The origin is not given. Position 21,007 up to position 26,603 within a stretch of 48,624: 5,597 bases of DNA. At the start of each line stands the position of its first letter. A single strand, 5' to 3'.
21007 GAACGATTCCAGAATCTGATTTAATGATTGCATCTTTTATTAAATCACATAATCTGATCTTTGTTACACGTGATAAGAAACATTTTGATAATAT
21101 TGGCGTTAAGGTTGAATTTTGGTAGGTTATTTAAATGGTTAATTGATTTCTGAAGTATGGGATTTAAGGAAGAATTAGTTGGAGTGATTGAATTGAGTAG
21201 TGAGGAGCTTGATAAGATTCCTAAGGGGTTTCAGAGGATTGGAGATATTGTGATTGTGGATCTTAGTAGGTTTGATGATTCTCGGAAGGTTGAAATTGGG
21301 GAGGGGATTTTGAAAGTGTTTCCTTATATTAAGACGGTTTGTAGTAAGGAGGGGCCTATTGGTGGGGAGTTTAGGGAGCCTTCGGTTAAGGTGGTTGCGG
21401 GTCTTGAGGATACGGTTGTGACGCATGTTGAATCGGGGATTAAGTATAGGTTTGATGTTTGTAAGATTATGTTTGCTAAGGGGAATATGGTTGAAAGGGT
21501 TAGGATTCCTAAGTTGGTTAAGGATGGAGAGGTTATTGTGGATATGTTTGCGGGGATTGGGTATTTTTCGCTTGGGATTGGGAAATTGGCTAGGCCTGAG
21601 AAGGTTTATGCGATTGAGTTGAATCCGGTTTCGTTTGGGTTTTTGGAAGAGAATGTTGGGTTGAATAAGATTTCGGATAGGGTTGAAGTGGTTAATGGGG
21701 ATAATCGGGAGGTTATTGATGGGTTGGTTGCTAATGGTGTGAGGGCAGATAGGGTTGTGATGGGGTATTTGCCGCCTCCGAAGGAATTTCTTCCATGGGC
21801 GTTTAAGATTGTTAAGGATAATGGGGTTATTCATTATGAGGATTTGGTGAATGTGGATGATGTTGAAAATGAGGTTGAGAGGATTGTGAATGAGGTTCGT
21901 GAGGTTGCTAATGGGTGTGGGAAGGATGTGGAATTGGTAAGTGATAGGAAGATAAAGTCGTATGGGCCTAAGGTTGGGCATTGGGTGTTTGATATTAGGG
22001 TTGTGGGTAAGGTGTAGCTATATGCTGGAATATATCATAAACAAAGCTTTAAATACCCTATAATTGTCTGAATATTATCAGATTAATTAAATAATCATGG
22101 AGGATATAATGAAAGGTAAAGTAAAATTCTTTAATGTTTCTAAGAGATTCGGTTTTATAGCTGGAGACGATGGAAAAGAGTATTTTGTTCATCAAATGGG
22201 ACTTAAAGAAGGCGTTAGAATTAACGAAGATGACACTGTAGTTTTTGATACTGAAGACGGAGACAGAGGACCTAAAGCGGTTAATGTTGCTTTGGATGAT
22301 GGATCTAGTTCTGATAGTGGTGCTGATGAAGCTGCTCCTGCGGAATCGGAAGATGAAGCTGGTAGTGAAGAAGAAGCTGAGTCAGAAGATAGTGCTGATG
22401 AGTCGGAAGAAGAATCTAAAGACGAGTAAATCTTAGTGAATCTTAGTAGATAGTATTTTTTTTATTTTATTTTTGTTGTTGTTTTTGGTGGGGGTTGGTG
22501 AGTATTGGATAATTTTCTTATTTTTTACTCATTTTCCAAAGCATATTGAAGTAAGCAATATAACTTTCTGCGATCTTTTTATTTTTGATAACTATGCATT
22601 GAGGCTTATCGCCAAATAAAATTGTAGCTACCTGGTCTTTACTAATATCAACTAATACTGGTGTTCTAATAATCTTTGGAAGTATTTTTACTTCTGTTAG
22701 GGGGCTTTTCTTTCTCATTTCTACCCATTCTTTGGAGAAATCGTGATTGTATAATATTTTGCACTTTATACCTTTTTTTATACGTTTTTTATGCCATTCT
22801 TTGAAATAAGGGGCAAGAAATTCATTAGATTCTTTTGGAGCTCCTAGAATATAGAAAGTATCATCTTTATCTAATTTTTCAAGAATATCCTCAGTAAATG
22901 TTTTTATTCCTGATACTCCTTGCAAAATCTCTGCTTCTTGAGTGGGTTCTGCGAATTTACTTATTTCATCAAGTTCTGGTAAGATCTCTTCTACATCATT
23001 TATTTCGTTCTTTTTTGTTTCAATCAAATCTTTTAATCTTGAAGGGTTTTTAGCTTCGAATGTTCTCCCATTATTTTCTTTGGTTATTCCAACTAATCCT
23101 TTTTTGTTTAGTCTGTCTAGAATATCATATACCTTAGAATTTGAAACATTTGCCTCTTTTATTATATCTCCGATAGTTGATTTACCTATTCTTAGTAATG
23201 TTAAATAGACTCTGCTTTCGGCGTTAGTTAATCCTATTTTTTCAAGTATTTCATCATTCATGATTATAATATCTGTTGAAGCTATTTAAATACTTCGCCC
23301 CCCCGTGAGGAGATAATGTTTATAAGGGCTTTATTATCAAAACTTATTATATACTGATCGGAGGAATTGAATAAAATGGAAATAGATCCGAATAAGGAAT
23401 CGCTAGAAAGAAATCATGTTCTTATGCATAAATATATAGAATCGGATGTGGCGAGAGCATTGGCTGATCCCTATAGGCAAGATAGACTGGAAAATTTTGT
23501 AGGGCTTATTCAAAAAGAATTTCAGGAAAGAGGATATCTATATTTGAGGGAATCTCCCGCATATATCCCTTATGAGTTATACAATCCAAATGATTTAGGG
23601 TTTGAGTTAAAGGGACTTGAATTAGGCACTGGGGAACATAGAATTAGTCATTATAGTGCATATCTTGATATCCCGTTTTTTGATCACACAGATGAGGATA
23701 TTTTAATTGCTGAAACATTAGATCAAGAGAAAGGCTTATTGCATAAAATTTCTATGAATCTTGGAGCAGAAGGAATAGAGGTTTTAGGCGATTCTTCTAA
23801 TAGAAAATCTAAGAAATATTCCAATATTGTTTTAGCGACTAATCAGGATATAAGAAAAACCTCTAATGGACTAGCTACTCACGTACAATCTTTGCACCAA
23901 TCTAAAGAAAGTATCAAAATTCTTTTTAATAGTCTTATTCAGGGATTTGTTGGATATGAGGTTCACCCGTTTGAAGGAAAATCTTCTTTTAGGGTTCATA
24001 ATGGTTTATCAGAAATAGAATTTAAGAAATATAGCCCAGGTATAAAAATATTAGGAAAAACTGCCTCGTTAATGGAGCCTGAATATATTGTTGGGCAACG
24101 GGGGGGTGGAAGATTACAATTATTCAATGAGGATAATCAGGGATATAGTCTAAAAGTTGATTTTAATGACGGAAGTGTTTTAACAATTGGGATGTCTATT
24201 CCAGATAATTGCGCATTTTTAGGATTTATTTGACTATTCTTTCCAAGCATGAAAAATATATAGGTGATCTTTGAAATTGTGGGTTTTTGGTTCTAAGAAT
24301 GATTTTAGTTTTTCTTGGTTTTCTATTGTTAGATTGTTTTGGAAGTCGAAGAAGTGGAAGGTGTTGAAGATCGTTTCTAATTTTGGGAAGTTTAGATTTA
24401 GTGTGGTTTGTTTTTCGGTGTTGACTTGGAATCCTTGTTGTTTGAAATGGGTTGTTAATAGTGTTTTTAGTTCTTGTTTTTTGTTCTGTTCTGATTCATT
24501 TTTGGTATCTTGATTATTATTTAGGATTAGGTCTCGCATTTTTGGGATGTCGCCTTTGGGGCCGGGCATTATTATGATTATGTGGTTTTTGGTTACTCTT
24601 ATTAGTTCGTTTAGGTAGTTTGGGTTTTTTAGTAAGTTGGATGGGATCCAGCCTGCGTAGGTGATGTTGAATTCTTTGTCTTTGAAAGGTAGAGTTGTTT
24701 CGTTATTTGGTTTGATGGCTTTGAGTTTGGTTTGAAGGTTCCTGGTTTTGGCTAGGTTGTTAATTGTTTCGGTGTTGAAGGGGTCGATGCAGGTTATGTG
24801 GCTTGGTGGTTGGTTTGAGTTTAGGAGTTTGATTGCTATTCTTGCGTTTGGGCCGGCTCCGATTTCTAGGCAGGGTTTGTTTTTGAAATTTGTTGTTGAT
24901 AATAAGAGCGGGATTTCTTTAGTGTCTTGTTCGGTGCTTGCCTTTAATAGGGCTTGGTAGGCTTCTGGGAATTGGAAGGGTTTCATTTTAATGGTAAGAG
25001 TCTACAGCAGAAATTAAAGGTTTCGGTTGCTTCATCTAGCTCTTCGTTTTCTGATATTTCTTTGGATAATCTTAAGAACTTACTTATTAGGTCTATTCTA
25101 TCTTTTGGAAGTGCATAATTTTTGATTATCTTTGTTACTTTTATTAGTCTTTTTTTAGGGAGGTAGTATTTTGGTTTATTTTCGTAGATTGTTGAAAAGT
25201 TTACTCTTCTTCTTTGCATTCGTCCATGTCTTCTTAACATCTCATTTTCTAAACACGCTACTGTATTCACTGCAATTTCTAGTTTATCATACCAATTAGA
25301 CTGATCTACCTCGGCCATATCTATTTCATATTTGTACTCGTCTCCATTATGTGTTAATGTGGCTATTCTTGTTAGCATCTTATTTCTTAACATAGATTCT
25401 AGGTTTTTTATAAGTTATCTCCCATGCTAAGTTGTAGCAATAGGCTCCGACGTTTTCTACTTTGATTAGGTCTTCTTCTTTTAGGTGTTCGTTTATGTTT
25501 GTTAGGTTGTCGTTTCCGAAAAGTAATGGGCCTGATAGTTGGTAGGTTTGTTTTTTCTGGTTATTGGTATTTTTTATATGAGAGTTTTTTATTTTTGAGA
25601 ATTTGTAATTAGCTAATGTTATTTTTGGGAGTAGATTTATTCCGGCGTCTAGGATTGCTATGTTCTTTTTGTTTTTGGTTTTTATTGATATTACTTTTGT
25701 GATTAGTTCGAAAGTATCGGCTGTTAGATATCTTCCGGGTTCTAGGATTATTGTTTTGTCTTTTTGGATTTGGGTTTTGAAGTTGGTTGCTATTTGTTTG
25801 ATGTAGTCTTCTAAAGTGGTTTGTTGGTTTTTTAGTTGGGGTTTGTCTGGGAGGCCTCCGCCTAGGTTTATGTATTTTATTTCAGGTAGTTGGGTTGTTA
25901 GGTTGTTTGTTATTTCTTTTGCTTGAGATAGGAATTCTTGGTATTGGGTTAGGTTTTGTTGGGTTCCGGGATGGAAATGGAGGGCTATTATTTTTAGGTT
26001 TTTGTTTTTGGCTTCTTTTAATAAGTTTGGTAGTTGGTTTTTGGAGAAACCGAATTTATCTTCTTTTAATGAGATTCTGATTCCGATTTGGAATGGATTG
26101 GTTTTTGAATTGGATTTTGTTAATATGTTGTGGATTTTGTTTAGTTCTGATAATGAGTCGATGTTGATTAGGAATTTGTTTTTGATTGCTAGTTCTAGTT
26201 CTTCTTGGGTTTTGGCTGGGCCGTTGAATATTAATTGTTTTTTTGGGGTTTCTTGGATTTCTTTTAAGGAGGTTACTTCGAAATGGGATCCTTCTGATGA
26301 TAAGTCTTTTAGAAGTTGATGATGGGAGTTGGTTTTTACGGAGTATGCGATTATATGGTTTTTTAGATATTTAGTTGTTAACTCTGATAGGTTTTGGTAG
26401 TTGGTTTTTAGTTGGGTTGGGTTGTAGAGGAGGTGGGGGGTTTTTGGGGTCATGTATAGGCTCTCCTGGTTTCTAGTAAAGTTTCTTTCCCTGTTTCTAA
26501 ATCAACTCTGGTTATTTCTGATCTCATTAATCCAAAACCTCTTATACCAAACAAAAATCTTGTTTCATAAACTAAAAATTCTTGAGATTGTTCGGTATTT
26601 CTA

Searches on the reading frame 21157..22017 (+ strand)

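Call 16: search_protein_families(library=pfam, proteins=[window:21157-22017:+], max_evalue=0.001)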
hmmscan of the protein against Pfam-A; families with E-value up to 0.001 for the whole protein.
window:21157-22017:+ (286 aa): 5 families
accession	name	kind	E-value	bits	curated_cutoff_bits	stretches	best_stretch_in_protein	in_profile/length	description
PF02475.24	TRM5-TYW2_MTfase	-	5.5e-51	173.2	28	1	89-254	2-159/164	TRM5/TYW2 methyltransferase domain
PF25133.1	TYW2_N_2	-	2.9e-17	63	27.7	1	12-84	8-77/79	TYW2 N-terminal domain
PF03602.21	Cons_hypoth95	-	4.4e-06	26.9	24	1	124-249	42-167/182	Conserved hypothetical protein 95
PF06325.19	PrmA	-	9.8e-05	22.4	22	1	119-193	157-233/296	Ribosomal protein L11 methyltransferase (PrmA)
PF09445.16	Methyltransf_15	-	0.00066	19.7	22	0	125-202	2-77/165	RNA cap guanine-N2 methyltransferase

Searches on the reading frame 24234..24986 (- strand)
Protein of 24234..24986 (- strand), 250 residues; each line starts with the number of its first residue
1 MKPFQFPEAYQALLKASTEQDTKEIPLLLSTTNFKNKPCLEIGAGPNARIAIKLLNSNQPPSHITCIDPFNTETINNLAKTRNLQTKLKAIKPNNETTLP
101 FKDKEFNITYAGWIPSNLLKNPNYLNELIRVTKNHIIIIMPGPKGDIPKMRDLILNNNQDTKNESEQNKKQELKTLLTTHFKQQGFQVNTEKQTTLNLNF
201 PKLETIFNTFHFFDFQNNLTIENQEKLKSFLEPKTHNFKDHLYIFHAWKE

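Call 17: search_protein_families(library=pfam, proteins=[window:24234-24986:-], max_evalue=0.001)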
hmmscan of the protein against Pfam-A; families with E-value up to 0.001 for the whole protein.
window:24234-24986:- (250 aa): 0 families

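Call 49: search_protein_families(library=pfam, proteins=[window:24234-24986:-], max_evalue=0.5)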
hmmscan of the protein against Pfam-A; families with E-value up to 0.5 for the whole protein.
window:24234-24986:- (250 aa): 4 families
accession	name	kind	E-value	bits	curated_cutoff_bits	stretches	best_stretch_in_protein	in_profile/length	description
PF08241.18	Methyltransf_11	-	0.0095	17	21.2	1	40-135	1-90/95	Methyltransferase domain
PF16730.10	DnaGprimase_HBD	-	0.012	16.1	25.9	1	146-197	46-95/118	DnaG-primase C-terminal, helicase-binding domain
PF00558.24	Vpu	-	0.03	14.5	24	1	152-186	44-79/81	Vpu protein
PF13578.12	Methyltransf_24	-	0.04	15.2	26.3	1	40-101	1-63/105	Methyltransferase domain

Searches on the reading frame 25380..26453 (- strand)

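Call 17: search_protein_families(library=pfam, proteins=[window:25380-26453:-], max_evalue=0.001)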
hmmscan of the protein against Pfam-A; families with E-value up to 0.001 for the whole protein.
window:25380-26453:- (357 aa): 3 families
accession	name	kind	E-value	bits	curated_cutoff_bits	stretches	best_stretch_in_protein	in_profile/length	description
PF02784.22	Orn_Arg_deC_N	-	5.5e-32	111.5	23.4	1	27-245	12-247/247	Pyridoxal-dependent decarboxylase, pyridoxal binding domain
PF01168.26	Ala_racemase_N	-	1.4e-10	41.7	24.1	1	14-198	5-194/220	Alanine racemase, N-terminal domain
PF00278.28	Orn_DAP_Arg_deC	-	3.5e-08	34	23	1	246-336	6-95/95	Pyridoxal-dependent decarboxylase, C-terminal sheet domain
